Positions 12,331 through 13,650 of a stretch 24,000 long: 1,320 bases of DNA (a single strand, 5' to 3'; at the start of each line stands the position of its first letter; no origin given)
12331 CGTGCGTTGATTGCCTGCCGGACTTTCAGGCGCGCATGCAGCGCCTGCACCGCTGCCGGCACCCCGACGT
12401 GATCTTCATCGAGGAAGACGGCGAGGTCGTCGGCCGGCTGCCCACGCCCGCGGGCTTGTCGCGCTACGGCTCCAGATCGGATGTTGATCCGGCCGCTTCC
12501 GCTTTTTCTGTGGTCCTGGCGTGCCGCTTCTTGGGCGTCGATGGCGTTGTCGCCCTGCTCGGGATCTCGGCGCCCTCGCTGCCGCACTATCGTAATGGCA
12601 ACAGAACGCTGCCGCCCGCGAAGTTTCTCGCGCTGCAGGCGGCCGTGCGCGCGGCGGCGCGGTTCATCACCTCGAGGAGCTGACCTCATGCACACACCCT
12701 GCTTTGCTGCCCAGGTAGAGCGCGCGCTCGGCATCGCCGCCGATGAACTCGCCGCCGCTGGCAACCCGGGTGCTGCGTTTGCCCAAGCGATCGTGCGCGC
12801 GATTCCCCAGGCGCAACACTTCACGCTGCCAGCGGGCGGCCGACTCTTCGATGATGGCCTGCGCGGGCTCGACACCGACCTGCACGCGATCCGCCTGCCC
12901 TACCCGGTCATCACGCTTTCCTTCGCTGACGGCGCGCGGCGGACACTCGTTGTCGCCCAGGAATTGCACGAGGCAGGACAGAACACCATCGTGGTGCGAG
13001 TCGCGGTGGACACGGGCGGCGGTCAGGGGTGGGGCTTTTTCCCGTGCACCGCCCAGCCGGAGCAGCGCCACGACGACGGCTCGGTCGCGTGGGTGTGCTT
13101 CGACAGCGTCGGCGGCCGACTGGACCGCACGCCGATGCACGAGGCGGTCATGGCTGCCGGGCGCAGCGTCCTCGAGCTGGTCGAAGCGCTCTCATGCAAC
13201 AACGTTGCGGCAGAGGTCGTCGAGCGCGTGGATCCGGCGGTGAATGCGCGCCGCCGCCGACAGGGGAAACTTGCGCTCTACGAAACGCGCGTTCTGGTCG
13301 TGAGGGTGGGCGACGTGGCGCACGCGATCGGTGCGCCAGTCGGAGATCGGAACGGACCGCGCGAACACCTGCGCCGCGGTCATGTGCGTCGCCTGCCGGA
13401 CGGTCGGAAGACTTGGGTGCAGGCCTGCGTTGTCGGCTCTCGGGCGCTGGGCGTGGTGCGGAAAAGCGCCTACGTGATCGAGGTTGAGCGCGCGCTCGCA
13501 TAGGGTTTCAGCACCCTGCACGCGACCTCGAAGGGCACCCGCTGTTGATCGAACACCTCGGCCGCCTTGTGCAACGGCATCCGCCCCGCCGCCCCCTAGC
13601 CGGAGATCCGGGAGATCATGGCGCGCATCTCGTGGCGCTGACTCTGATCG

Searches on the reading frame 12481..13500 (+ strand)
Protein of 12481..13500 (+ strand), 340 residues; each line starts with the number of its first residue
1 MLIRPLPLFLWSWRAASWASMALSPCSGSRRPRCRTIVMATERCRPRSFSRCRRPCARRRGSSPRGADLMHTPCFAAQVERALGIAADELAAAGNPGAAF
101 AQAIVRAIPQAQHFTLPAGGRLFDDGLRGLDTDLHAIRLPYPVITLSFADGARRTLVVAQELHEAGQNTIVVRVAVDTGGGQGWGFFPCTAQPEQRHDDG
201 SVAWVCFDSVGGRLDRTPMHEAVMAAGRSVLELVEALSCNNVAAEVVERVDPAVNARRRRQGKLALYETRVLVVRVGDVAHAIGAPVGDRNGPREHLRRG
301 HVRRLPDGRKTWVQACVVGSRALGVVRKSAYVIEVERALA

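Call 9: search_protein_families(library=pfam, proteins=[window:12481-13500:+], max_evalue=0.01)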
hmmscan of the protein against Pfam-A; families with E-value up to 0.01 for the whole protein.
window:12481-13500:+ (340 aa): 0 families

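Call 26: search_protein_families(library=phrogs, proteins=[window:12481-13500:+], max_evalue=0.01)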
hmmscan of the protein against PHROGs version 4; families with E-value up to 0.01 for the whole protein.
window:12481-13500:+ (340 aa): 0 families

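Call 27: search_protein_families(library=padloc, proteins=[window:12481-13500:+], max_evalue=0.001)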
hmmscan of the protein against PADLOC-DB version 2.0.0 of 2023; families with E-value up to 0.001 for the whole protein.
window:12481-13500:+ (340 aa): 0 families

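Call 65: find_homologous_proteins(query=window:12685-13500:+, max_evalue=0.001)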
Query window:12685-13500:+ (272 aa): 64 proteins with E <= 0.001 among 8000 candidates.
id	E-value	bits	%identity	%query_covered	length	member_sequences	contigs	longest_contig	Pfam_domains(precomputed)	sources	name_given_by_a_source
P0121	4.0e-175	599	100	100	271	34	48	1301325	-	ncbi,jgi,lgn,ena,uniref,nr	ncbi:MAG: hypothetical protein AB7S63_06465 [Thauera sp.]|jgi:hypothetical protein|uniref:hypothetic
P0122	2.1e-164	564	93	100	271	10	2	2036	-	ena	-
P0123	1.7e-159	547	91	100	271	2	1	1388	-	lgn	-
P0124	5.2e-157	539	91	100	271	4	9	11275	-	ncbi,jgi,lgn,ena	jgi:hypothetical protein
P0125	1.4e-155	535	88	100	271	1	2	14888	-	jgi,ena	jgi:hypothetical protein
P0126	1.0e-154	532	88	98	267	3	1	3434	-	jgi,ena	-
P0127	2.4e-154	531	87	99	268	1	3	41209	-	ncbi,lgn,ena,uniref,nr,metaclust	ncbi:hypothetical protein C667_04069 [Thauera phenylacetica B4P]|uniref:Uncharacterized protein n=1 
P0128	5.4e-154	529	87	100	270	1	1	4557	-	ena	-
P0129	3.4e-153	527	87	97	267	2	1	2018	-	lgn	-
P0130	5.8e-153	526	88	99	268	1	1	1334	-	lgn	-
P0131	2.9e-152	524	86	100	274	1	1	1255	-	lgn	-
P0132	5.4e-152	523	88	98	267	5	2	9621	-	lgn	-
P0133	1.3e-151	522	85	98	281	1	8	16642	-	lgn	-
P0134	2.7e-151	521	86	100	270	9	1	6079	-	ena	-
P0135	2.8e-151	521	86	97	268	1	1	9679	-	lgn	-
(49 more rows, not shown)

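Call 80: predict_structure(alignment_id=A3)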
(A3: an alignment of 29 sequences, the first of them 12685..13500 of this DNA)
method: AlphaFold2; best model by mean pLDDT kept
length: 272 residues; sequences in the alignment: 29
mean_pLDDT: 77.3   pTM: 0.76
mean pLDDT of the five models: 77.3, 75.1, 74.6, 73.8, 72.5
residues with pLDDT >= 90: 98; 70-90: 102; 50-70: 29; < 50: 43
segments of 3 or more residues with pLDDT < 50: 1-3, 217-230, 247-272
pLDDT, mean of each block of 10 residues (from residue 1): 69 93 92 95 93 79 79 96 91 89 93 84 86 84 76 87 91 83 89 90 77 53 42 63 56 38 29 38
secondary structure, 60 per line:
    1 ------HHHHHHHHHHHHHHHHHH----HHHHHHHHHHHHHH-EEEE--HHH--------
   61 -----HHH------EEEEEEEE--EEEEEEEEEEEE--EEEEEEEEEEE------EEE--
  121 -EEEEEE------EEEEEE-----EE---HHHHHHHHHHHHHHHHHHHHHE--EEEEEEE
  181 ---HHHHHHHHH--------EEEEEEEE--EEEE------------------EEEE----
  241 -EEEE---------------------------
elements in order: H7-24 H29-42 E44-47 E75-82 E85-96 E99-109 E116-118 E122-127 E134-139 H150-170 E174-180 H184-192 E201-208 E211-214 E233-236 E242-245

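Call 82: fold_search(model_id=the predicted structure, library=pdb)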
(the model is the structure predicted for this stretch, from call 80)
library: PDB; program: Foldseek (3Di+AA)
matches with E <= 10: 358; with E <= 0.001: 0
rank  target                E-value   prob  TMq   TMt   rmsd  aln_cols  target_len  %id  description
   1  7ci2_A                1.5e-01  0.16  0.19  0.18   8.8       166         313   10  Crystal structure of AcrVA2 in complex with partial MbCpf1 (released 2020-10-14)
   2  7ci1_A                1.7e-01  0.30  0.22  0.21   9.5       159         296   12  Crystal structure of AcrVA2 (released 2020-10-14)
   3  7ci1_B                2.2e-01  0.21  0.23  0.22  10.8       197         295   12  Crystal structure of AcrVA2 (released 2020-10-14)
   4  1wzn_A                2.5e-01  0.12  0.11  0.13  15.9       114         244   12  Crystal Structure of the SAM-dependent methyltransferase from Pyrococcus horikoshii OT3 (released 2006-03-14)
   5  4oqd_C                3.3e-01  0.13  0.14  0.15  13.3       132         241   11  Crystal structure of the tylM1 N,N-dimethyltransferase in complex with SAH and TDP-Qui3NMe2 (released 2014-02-26)
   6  8xcj_F                3.3e-01  0.08  0.12  0.09  16.0       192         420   14  Open State of central tail fiber of bacteriophage lambda upon binding to LamB (gpJ713-LamB complex) (released 2024-05-01)
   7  5w3x_C                3.7e-01  0.08  0.12  0.10  11.8       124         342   14  Crystal structure of PopP2 in complex with IP6, AcCoA and the WRKY domain of RRS1-R . (released 2017-08-09)
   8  6yfj_AA               4.4e-01  0.03  0.10  0.18  18.7       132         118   16  Virus-like particle of bacteriophage ESE001 (released 2020-09-02)
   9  5w3x_A                4.7e-01  0.06  0.11  0.10  11.8       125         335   14  Crystal structure of PopP2 in complex with IP6, AcCoA and the WRKY domain of RRS1-R . (released 2017-08-09)
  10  6z9c                  5.6e-01  0.16  0.15  0.16   9.1        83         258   12  Structure of human POLDIP2, a multifaceted adaptor protein in metabolism and genome stability (released 2020-06-17)
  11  8xci_F                5.6e-01  0.04  0.11  0.09  17.6       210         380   13  Open state of central tail fiber of bacteriophage lambda upon binding to LamB (released 2024-05-01)
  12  3pfg                  5.9e-01  0.06  0.14  0.16  16.9       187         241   10  X-Ray crystal structure the N,N-dimethyltransferase TylM1 from Streptomyces fradiae in complex with SAM and dTDP-phenol (released 2010-12-15)
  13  9dku_A                6.3e-01  0.10  0.14  0.12  10.8       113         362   10  NanH sialidase from C. perfringens in complex with Sialyl LacNAc (released 2025-09-17)
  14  6uk5_A                6.3e-01  0.04  0.13  0.15  17.6       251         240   12  Structure of SAM bound CalS10, an amino pentose methyltransferase from Micromonospora echinaspora involved in calichea (released 2020-10-07)
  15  6m81_A                6.6e-01  0.12  0.14  0.16  15.6       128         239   10  Crystal structure of TylM1 Y14F bound to SAH and dTDP-phenol (released 2019-03-13)
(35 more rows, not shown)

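Call 85: fold_search(model_id=the predicted structure, library=viral)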
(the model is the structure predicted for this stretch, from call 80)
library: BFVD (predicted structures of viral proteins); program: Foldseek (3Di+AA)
matches with E <= 10: 645; with E <= 0.001: 5
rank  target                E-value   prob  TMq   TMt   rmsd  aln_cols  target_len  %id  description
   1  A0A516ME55            3.4e-12  1.00  0.63  0.52  13.2       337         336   21  (no name in the UniProt tables at hand)
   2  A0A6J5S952            9.3e-12  1.00  0.58  0.48   9.4       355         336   17  Uncharacterized protein [uncultured Caudovirales phage]
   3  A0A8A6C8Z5            1.4e-11  1.00  0.53  0.49  10.3       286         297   21  (no name in the UniProt tables at hand)
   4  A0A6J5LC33            1.3e-07  1.00  0.44  0.38   5.6       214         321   16  Uncharacterized protein [uncultured Caudovirales phage]
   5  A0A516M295            4.4e-07  1.00  0.43  0.40  14.8       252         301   13  (no name in the UniProt tables at hand)
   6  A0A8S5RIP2            1.2e-03  0.97  0.29  0.21  11.3       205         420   10  Uncharacterized protein [virus sp. ctHG14]
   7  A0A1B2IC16            5.5e-03  0.77  0.28  0.27  15.6       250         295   13  (no name in the UniProt tables at hand)
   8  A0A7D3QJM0            4.8e-02  0.21  0.19  0.20  17.1       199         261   14  (no name in the UniProt tables at hand)
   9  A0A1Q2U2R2            6.4e-02  0.10  0.11  0.04  16.3       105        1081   12  Phage minor tail protein [Vibrio phage pTD1]
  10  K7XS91                7.6e-02  0.44  0.31  0.27  10.2       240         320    8  Uncharacterized protein [uncultured Mediterranean phage MEDS5 group]
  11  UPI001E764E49         7.6e-02  0.35  0.27  0.23  14.7       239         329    8  (no name look-up for this kind of identifier)
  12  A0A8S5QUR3            8.0e-02  0.06  0.10  0.09  38.4       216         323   11  Uncharacterized protein [Siphoviridae sp. ctzSN25]
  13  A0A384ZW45            8.5e-02  0.21  0.26  0.22  17.0       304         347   12  Uncharacterized protein [Dickeya phage vB_DsoM_JA13]
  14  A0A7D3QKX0            9.0e-02  0.54  0.25  0.21   6.9       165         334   10  (no name in the UniProt tables at hand)
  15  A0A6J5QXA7            9.6e-02  0.13  0.13  0.09  26.9       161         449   16  Portal protein [uncultured Caudovirales phage]
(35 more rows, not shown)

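Call 92: find_related_loci(query=A3, collection=genome_contigs, flank=10000)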
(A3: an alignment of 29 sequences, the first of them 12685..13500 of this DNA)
Query A3 (272 aa) in genome_contigs; peptide patterns used: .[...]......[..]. (x = any residue, [..] = any of these).
74 stretches matched a pattern; 28 encode a relative of the query (tblastn E <= 1e-3); 28 distinct loci.
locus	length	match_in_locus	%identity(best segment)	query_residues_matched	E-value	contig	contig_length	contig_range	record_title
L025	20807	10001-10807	87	1-269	6e-160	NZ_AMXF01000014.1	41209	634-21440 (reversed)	Thauera phenylacetica B4P Cont14, whole genome shotgun sequence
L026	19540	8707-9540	33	30-261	1e-36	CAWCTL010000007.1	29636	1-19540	MAG: uncultured Alphaproteobacteria bacterium isolate MFD01716.bin.1.173 genome assembly, contig: contig_50741, whole ge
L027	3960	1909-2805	34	40-265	8e-34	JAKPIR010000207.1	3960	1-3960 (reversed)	MAG: Pseudomonadota bacterium isolate USOA134_metabat.83 k141_322850, whole genome shotgun sequence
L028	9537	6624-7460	33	7-265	9e-34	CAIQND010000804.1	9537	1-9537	MAG: uncultured Methylococcaceae bacterium isolate LinL3_bin-0689 genome assembly, contig: bin-0689:804/947, whole genom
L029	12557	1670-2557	52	33-268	1e-30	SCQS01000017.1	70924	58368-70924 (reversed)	MAG: Rhodanobacteraceae bacterium isolate FW021_bin.3 FW021_bin.3-13459, whole genome shotgun sequence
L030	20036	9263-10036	31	36-265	2e-29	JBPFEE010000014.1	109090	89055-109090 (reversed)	MAG: Methylomicrobium sp. isolate Soil4ABin1 k141_219415, whole genome shotgun sequence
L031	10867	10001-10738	31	13-264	3e-29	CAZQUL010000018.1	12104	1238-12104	MAG TPA_asm: uncultured Gammaproteobacteria bacterium isolate SRP257259_co1_238 genome assembly, contig: NODE_7438_lengt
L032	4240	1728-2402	31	34-264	1e-28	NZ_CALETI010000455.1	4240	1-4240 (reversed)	MAG: uncultured Agitococcus sp. isolate SRR6231173_bin.40_CONCOCT_v1.1_MAG ERZ650243.7072, whole genome shotgun sequence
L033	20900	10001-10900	31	7-265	6e-28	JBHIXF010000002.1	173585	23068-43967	MAG: Comamonas sp. isolate MAG43 WDNA05_bin.26.orig_2, whole genome shotgun sequence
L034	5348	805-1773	48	7-266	3e-28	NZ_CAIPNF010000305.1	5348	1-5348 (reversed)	MAG: uncultured Thiocystis sp. isolate Loclat_bin-17750, whole genome shotgun sequence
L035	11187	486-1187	30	40-265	2e-23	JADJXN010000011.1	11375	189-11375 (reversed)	MAG: Oligoflexia bacterium isolate Kalu_18-Q3-R12-55_MAXAC.131 tig00014649-10-113160, whole genome shotgun sequence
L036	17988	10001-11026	46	7-270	2e-23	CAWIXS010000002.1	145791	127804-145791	MAG: uncultured Alphaproteobacteria bacterium isolate MFD05674.bin.1.102 genome assembly, contig: contig_12029, whole ge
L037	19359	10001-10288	47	160-256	3e-23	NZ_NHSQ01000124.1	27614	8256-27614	Thiocystis minor strain DSM 178 scaffold0124, whole genome shotgun sequence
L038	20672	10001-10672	32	40-251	6e-22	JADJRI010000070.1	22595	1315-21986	MAG: Planctomycetota bacterium isolate Fred_18-Q3-R57-64_MAXAC.418 tig00071420-10-225430, whole genome shotgun sequence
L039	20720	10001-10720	33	43-264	1e-20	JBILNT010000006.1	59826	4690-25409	MAG: Rubrivivax sp. isolate ME2017-09-22_3300042362_group7_bin62 Rohwer_bin2280_scaffold_62_c1, whole genome shotgun seq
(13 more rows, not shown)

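Call 93: find_related_loci(query=A3, collection=viral_contigs, flank=10000)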
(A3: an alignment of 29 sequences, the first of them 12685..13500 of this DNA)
Query A3 (272 aa) in viral_contigs; peptide patterns used: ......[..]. (x = any residue, [..] = any of these).
373 stretches matched a pattern; 247 encode a relative of the query (tblastn E <= 1e-3); the best 80 are kept; 80 distinct loci.
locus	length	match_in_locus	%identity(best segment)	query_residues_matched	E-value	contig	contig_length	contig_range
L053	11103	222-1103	35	7-266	6e-40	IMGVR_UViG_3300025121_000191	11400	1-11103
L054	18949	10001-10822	35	7-264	1e-37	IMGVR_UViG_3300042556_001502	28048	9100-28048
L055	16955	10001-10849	32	7-261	6e-36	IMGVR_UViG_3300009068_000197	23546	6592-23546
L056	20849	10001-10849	32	7-261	6e-36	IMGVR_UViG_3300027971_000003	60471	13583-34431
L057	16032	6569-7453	32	7-264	2e-35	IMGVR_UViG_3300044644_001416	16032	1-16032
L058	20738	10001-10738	31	27-264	9e-32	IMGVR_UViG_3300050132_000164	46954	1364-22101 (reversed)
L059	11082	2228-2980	33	34-261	6e-31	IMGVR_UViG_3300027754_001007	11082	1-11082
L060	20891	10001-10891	34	7-260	4e-31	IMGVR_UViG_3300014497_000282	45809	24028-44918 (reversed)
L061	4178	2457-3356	29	7-266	1e-30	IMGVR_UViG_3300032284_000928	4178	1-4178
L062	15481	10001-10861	30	1-264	4e-30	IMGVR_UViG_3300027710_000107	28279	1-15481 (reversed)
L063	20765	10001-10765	30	7-264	2e-29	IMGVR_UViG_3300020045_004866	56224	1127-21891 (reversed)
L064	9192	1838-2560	30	43-264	3e-28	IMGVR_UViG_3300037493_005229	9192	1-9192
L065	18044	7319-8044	30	34-271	2e-28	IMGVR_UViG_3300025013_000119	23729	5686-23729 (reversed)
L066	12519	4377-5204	30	7-265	1e-27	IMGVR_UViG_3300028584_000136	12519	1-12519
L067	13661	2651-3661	53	7-264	2e-27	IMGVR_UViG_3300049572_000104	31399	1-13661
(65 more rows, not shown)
